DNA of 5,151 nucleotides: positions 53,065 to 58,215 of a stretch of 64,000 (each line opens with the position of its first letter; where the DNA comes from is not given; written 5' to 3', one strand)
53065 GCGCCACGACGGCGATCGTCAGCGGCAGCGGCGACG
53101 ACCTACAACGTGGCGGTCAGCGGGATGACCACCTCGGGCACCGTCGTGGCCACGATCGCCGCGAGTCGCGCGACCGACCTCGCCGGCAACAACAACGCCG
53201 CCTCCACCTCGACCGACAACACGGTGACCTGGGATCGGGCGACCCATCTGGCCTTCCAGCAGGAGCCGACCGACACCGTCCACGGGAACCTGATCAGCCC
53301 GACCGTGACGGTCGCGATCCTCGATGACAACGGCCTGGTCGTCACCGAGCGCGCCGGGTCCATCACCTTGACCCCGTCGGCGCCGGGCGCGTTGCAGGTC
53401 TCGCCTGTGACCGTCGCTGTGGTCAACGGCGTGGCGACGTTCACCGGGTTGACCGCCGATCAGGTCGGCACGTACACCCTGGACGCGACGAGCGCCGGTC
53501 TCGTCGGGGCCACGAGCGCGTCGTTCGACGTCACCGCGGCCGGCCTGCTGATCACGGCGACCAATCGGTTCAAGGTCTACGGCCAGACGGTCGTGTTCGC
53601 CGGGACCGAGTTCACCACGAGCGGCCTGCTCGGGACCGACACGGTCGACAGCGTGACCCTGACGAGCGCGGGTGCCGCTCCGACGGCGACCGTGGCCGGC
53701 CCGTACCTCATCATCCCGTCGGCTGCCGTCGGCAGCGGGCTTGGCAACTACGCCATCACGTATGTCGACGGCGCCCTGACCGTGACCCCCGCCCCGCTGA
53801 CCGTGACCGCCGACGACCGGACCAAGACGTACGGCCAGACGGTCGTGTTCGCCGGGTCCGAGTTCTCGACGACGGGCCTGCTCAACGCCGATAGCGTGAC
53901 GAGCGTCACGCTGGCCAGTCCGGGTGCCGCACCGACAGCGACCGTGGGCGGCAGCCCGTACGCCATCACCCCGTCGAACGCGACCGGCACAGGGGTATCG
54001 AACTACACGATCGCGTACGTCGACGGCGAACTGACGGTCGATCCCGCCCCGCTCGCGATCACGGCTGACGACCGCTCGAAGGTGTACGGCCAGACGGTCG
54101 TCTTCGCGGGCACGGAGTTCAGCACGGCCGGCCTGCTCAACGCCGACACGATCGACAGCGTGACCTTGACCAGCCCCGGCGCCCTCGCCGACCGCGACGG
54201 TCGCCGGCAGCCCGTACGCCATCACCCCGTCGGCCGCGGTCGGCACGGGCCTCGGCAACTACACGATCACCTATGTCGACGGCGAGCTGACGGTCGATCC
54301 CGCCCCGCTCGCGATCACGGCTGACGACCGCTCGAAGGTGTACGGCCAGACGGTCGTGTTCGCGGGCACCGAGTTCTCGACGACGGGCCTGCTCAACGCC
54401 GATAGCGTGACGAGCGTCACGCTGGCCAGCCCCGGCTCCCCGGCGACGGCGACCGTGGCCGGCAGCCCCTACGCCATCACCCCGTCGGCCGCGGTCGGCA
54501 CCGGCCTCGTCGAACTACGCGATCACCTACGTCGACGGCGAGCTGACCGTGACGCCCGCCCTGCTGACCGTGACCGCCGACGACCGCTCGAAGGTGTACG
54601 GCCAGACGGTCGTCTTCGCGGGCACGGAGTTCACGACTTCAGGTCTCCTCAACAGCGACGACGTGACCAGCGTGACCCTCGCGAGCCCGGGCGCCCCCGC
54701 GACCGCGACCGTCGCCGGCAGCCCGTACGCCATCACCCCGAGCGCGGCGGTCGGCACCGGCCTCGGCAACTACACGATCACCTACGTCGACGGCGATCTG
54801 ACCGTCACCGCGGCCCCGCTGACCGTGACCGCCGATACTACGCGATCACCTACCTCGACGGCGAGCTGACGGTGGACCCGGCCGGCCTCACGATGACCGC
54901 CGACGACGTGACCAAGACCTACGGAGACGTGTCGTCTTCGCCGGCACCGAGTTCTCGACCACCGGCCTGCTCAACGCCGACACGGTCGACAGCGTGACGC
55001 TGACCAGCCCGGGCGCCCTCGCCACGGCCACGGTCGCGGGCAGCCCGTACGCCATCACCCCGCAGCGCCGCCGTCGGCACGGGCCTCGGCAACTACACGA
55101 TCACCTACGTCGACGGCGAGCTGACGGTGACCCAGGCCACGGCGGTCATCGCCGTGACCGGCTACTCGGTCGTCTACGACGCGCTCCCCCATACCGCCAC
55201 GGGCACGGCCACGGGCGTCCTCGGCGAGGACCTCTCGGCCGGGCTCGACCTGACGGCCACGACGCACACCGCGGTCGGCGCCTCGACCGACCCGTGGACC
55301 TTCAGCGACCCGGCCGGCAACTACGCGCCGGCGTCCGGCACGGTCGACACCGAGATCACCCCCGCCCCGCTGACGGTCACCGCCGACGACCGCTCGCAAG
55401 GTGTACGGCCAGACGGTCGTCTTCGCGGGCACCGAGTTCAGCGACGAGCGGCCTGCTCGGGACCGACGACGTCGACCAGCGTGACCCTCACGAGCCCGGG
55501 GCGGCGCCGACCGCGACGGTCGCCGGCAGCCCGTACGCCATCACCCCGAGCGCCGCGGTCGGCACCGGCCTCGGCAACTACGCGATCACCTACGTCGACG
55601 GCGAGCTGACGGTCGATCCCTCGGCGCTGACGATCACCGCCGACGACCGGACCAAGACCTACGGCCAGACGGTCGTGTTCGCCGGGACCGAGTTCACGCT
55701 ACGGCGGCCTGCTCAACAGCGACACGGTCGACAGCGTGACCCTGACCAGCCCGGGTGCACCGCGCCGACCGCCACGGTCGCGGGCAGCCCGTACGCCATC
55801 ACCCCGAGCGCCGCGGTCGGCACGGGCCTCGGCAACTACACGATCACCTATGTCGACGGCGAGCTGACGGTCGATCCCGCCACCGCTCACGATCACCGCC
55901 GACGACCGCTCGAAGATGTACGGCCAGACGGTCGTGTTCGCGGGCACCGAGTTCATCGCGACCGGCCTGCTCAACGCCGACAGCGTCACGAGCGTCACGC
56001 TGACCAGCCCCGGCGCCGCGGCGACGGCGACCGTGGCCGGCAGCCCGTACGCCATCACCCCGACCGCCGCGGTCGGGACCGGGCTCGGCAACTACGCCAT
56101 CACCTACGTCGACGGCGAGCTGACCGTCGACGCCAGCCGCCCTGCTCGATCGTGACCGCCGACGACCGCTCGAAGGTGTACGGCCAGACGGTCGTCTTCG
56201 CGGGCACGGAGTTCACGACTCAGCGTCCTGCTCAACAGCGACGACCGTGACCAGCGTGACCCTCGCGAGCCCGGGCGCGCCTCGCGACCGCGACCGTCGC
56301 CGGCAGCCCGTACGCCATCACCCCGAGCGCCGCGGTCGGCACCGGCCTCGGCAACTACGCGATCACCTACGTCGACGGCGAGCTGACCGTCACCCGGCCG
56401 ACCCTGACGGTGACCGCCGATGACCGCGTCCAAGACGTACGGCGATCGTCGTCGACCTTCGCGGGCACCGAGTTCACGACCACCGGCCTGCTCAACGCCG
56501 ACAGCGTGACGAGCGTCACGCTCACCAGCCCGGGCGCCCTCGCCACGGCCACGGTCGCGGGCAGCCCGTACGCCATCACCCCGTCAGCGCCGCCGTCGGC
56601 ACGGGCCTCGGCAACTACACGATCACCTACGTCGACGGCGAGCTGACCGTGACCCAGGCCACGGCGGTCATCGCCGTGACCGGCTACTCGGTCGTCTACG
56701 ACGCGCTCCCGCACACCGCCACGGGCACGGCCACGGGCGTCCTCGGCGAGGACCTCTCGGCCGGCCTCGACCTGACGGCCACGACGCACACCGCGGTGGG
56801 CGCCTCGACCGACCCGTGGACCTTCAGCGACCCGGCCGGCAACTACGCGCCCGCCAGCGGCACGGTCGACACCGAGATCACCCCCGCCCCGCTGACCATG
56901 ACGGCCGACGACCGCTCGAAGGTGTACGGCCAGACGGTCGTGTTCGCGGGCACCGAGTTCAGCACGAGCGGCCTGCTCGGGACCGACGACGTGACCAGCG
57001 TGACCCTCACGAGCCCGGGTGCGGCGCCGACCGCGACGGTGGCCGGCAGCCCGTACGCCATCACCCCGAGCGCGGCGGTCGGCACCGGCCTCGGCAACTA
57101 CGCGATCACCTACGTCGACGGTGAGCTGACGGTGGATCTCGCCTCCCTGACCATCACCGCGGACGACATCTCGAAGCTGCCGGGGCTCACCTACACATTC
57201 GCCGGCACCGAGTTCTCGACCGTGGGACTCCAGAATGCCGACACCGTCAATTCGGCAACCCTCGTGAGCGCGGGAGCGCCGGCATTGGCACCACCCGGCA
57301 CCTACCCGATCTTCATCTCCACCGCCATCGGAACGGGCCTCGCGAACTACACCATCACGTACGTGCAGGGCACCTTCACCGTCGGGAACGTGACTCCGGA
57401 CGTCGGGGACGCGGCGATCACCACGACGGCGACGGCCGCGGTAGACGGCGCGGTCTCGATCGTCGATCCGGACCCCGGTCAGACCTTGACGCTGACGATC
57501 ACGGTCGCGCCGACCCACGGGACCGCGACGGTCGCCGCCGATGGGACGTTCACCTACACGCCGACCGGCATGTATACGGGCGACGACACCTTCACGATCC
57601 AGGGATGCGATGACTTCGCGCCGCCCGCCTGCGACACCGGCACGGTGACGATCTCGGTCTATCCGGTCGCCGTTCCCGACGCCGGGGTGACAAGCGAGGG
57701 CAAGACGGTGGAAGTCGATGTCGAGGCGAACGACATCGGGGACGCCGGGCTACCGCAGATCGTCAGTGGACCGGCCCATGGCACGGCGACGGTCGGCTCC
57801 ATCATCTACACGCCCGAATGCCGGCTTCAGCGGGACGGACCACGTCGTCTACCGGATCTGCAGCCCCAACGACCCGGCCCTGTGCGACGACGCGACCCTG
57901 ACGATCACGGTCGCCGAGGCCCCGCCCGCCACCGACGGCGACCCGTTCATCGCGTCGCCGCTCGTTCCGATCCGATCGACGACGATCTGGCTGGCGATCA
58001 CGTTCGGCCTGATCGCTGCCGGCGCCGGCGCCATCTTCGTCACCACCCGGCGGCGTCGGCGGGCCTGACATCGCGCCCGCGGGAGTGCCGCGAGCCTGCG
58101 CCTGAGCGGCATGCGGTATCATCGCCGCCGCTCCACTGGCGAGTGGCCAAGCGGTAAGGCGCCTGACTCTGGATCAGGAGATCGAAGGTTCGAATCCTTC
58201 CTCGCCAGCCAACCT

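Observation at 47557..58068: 10.5-kb gene for a giant S8-protease-headed repeat protein with a C-terminal membrane anchor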

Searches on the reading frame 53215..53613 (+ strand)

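Call 19: search_protein_families(library=ncbifam, max_evalue=1, proteins=[window:53215-53613:+])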
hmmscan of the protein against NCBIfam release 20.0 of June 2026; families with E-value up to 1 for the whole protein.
seq(133 aa): 1 family
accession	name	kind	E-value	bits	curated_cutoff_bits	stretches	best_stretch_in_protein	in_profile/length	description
NF002452.0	PRK01631.1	equivalog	0.12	12.4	144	1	14-47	31-64/76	hypothetical protein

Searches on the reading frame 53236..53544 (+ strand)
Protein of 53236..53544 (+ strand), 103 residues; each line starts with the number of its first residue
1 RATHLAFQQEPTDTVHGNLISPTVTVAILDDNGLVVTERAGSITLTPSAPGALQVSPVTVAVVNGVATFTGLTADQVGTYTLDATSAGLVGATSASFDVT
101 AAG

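Call 34: search_protein_families(library=pfam, max_evalue=0.01, proteins=[window:53236-53544:+])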
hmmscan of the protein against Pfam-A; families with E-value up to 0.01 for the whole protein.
window:53236-53544:+ (103 aa): 2 families
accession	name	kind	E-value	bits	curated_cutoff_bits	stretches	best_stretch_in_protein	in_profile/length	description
PF09134.16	Invasin_D3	-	0.0008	20.3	33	1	22-101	22-97/98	Invasin, domain 3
PF18565.7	Glyco_hydro2_C5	-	0.0069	16.7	32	0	24-92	20-100/103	Glycoside hydrolase family 2 C-terminal domain 5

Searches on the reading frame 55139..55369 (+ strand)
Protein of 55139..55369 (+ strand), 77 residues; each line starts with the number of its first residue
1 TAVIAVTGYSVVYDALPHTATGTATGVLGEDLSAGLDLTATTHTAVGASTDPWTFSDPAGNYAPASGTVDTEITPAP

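Call 34: search_protein_families(library=pfam, max_evalue=0.01, proteins=[window:55139-55369:+])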
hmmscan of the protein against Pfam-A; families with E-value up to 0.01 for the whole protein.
window:55139-55369:+ (77 aa): 0 families

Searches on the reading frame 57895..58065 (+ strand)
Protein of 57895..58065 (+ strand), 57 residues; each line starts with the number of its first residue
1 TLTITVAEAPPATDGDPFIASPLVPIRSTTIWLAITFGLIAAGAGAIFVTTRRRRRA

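Call 19: search_protein_families(library=ncbifam, max_evalue=1, proteins=[window:57895-58065:+])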
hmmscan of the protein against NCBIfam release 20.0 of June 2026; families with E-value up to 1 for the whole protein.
seq(57 aa): 8 families
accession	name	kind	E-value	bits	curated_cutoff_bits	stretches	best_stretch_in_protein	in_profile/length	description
NF058582.1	Microco_LAVTG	domain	0.002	18.2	27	1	29-55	8-34/34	LAVTG motif-containing sortase-dependent surface protein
NF058583.1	LAXTG_small_WW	exception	0.017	14.8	65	1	31-56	27-52/54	LAXTG motif-containing small protein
NF058571.1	GVDTG_CTERM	domain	0.02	15.2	29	1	28-54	17-44/44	GVDTG sorting domain-containing protein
NF040681.2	GPS-CTERM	domain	0.02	15.1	28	1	32-55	7-28/28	GPS-CTERM domain-containing protein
NF033507.3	Loki-CTERM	subfamily_domain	0.032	14.5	19.9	1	36-56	9-27/27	Loki-CTERM sorting domain-containing protein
NF058670.1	sorting_LPXTATN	domain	0.039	14.3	32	1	32-53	11-32/32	LPxTATN C-terminal sorting signal domain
NF041528.1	strep_LAETG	domain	0.039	13.8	30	1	35-53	17-35/35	LAETG motif-containing sortase-dependent surface protein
TIGR01167.1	LPXTG_anchor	domain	0.09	13.5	15.9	1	32-55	11-33/34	LPXTG cell wall anchor domain-containing protein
